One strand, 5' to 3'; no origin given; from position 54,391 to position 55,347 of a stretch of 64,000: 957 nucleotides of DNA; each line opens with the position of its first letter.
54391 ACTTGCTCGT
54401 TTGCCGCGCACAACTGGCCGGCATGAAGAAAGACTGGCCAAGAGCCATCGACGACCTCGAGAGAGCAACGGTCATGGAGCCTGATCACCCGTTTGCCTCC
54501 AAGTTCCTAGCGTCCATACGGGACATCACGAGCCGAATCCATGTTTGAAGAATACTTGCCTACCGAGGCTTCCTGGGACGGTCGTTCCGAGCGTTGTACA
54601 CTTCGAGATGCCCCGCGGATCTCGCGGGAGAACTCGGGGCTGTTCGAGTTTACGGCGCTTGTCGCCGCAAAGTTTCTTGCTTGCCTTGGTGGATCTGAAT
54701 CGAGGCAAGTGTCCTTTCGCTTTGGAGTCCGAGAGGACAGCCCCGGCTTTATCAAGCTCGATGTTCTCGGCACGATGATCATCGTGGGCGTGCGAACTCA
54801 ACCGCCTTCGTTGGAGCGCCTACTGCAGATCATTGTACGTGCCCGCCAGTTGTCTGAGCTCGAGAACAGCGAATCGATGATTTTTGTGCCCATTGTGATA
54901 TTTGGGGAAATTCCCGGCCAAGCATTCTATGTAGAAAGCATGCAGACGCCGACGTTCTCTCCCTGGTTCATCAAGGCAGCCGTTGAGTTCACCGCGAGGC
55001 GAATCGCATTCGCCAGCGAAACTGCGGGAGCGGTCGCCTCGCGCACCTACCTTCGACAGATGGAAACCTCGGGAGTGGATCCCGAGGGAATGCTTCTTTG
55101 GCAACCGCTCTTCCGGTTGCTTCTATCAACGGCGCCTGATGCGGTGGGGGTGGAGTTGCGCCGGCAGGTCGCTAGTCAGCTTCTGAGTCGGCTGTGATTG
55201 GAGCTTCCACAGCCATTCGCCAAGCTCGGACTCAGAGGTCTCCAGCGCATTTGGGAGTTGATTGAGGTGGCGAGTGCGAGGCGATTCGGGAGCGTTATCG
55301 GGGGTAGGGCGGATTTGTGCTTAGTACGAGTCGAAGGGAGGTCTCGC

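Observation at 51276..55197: Lower-GC three-gene operon (alpha/beta-hydrolase fusion + kinase-like/TPR protein + unknown protein): candidate undescribed conflict/defence-type system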

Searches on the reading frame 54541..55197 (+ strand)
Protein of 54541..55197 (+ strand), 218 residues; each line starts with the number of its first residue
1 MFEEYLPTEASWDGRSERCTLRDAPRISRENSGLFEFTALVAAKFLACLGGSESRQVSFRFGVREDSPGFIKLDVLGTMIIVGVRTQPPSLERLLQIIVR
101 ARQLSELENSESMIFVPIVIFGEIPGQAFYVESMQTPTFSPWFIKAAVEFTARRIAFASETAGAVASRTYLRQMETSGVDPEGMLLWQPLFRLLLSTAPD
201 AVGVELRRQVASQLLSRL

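Call 3: search_protein_families(library=pfam, proteins=[window:54541-55197:+], max_evalue=0.1)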
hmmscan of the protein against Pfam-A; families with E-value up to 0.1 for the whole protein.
window:54541-55197:+ (218 aa): 0 families

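Call 4: search_protein_families(library=padloc, proteins=[window:54541-55197:+], max_evalue=0.1)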
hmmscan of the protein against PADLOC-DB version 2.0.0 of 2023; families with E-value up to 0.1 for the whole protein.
window:54541-55197:+ (218 aa): 0 families

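Call 5: search_protein_families(library=ncbifam, proteins=[window:54541-55197:+], max_evalue=0.1)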
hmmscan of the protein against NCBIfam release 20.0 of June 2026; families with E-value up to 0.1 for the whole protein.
window:54541-55197:+ (218 aa): 0 families

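Call 10: find_homologous_proteins(query=window:54541-55197:+)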
Query window:54541-55197:+ (218 aa): 3 proteins with E <= 0.001 among 502 candidates.
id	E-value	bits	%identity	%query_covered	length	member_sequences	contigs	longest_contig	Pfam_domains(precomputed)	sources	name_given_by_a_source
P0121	5.5e-136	469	100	100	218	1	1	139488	-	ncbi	-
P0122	3.2e-68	247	57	98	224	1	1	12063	-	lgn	-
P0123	1.9e-65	238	53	100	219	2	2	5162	-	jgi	jgi:hypothetical protein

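Call 13: find_encoding_contigs(protein=P0123, flank=8000, max_places=4)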
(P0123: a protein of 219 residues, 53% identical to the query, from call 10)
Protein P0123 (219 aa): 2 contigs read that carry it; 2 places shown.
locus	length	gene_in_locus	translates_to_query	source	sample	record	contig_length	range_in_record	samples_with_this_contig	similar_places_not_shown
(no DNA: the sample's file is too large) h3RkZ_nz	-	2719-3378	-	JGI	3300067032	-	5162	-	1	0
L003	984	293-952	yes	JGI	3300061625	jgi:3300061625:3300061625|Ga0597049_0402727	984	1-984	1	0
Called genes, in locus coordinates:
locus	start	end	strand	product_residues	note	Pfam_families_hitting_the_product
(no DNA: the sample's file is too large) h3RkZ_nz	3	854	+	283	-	?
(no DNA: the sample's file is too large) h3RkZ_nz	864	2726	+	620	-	PF13432:TPR_16 (faint), PF13428:TPR_14 (faint), PF13371:TPR_9 (faint), PF13424:TPR_12 (faint), PF14559:TPR_19 (faint), PF00515:TPR_1 (faint), PF07719:TPR_2 (faint), PF13176:TPR_7 (faint), +3 more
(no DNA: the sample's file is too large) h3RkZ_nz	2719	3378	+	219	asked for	-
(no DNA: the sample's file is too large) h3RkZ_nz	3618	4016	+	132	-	-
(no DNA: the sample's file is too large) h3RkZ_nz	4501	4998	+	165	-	-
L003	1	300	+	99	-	?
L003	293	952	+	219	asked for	-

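Call 20: search_protein_families(library=pfam, proteins=[P0123, window:54541-55197:+], max_evalue=10)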
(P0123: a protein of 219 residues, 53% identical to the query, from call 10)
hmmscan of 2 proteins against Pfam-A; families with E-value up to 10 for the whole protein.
P0123 (219 aa): 0 families

window:54541-55197:+ (218 aa): 0 families

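Call 31: search_solved_structures(query=A3, max_evalue=10)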
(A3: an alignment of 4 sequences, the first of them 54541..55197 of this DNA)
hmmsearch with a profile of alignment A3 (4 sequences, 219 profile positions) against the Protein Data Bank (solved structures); distinct sequences matched with E-value up to 10: 3.
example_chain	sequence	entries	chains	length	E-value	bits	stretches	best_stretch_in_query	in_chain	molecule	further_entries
9bqh_A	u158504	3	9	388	0.37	13.3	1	9-94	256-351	P2X purinoceptor 4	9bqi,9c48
9gp7_A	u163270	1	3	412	0.88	12.1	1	9-94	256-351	P2X purinoceptor 4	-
4i4j_A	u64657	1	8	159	1.5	11.4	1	10-73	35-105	ACP-polyene thioesterase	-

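Call 45: predict_structure(alignment_id=A6)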
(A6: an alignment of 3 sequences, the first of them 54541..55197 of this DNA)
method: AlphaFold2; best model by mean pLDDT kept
length: 218 residues; sequences in the alignment: 3
mean_pLDDT: 62.1   pTM: 0.53
mean pLDDT of the five models: 62.1, 50.8, 47.4, 46.5, 41.0
residues with pLDDT >= 90: 0; 70-90: 59; 50-70: 128; < 50: 31
segments of 3 or more residues with pLDDT < 50: 1-3, 110-119, 133-139, 184-187
pLDDT, mean of each block of 10 residues (from residue 1): 57 79 74 76 71 66 69 65 59 58 53 42 50 49 60 65 62 64 50 58 68 71
secondary structure, 60 per line:
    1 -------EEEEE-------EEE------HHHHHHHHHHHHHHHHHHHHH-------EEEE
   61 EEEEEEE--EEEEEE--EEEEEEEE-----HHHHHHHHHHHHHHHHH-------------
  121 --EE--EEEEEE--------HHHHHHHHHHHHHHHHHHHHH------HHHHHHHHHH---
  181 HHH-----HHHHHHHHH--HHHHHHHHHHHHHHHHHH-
elements in order: E8-12 E20-22 H29-49 E57-67 E70-75 E78-85 H91-107 E127-132 H141-161 H168-177 H189-197 H200-217

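Call 52: fold_search(model_id=the predicted structure, library=pdb)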
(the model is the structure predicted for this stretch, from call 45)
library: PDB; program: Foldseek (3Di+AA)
matches with E <= 10: 1107; with E <= 0.001: 0
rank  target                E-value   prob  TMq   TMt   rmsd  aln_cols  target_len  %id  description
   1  7nsh_BG               3.9e-02  0.08  0.13  0.14  22.8       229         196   10  39S mammalian mitochondrial large ribosomal subunit with mtRRF (post) and mtEFG2 (released 2021-05-05)
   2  3go9                  6.2e-02  0.23  0.20  0.11  15.5       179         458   16  Predicted insulinase family protease from Yersinia pestis (released 2009-04-07)
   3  8qmb_A                6.5e-02  0.12  0.16  0.06  28.0       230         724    6  Nucleant-assisted 2.0 A resolution structure of the Streptococcus pneumoniae topoisomerase IV-V18mer DNA complex with  (released 2024-10-02)
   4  1inn_B                8.7e-02  0.16  0.14  0.18  15.2       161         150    9  CRYSTAL STRUCTURE OF D. RADIODURANS LUXS, P21 (released 2001-06-08)
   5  4pdy                  9.2e-02  0.21  0.23  0.17  18.4       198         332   15  Crystal structure of aminoglycoside phosphotransferase from Alicyclobacillus acidocaldarius subsp. acidocaldarius DSM 44 (released 2014-05-07)
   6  2fqo                  9.7e-02  0.13  0.15  0.19  15.4       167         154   12  Crystal structure of B. subtilis LuxS in complex with (2S)-2-Amino-4-[(2R,3R)-2,3-dihydroxy-3-N- hydroxycarbamoyl-propyl (released 2006-05-30)
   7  4z4q_A                1.1e-01  0.08  0.14  0.06  28.5       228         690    8  Quinazolinedione(PD 0305970)-DNA cleavage complex of topoisomerase IV from S. pneumoniae (released 2016-09-14)
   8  4z3o_B                1.2e-01  0.09  0.15  0.06  28.2       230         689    6  Quinolone(Moxifloxacin)-DNA cleavage complex of topoisomerase IV from S. pneumoniae (released 2016-09-14)
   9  3jr1_A                1.4e-01  0.30  0.23  0.18  12.6       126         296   14  Crystal structure of Putative fructosamine-3-kinase (YP_719053.1) from HAEMOPHILUS SOMNUS 129PT at 2.32 A resolution (released 2009-09-15)
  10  3my0_U                1.4e-01  0.20  0.13  0.10   8.5        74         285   11  Crystal structure of the ACVRL1 (ALK1) kinase domain bound to LDN-193189 (released 2010-07-21)
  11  7rzh_A                1.4e-01  0.15  0.17  0.06  16.7       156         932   12  Insulin Degrading Enzyme O/O (released 2022-08-31)
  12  3p86_A                1.4e-01  0.13  0.14  0.13  17.0       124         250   13  Crystal structure of CTR1 kinase domain mutant D676N in complex with staurosporine (released 2011-10-26)
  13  6w18_D                1.5e-01  0.11  0.19  0.15  17.3       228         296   12  Structure of S. pombe Arp2/3 complex in inactive state (released 2020-08-12)
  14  8pw6_B                1.7e-01  0.11  0.16  0.11  14.9       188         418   13  C respirasome from murine liver (released 2024-04-24)
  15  7o7j                  1.8e-01  0.25  0.20  0.14  15.5       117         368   14  Crystal structure of the human HIPK3 kinase domain bound to abemaciclib (released 2021-11-24)
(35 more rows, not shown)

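Call 104: search_solved_structures(query=A14, max_evalue=10)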
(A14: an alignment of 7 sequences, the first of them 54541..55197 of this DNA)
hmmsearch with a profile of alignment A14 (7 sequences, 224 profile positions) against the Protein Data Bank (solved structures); distinct sequences matched with E-value up to 10: 0.
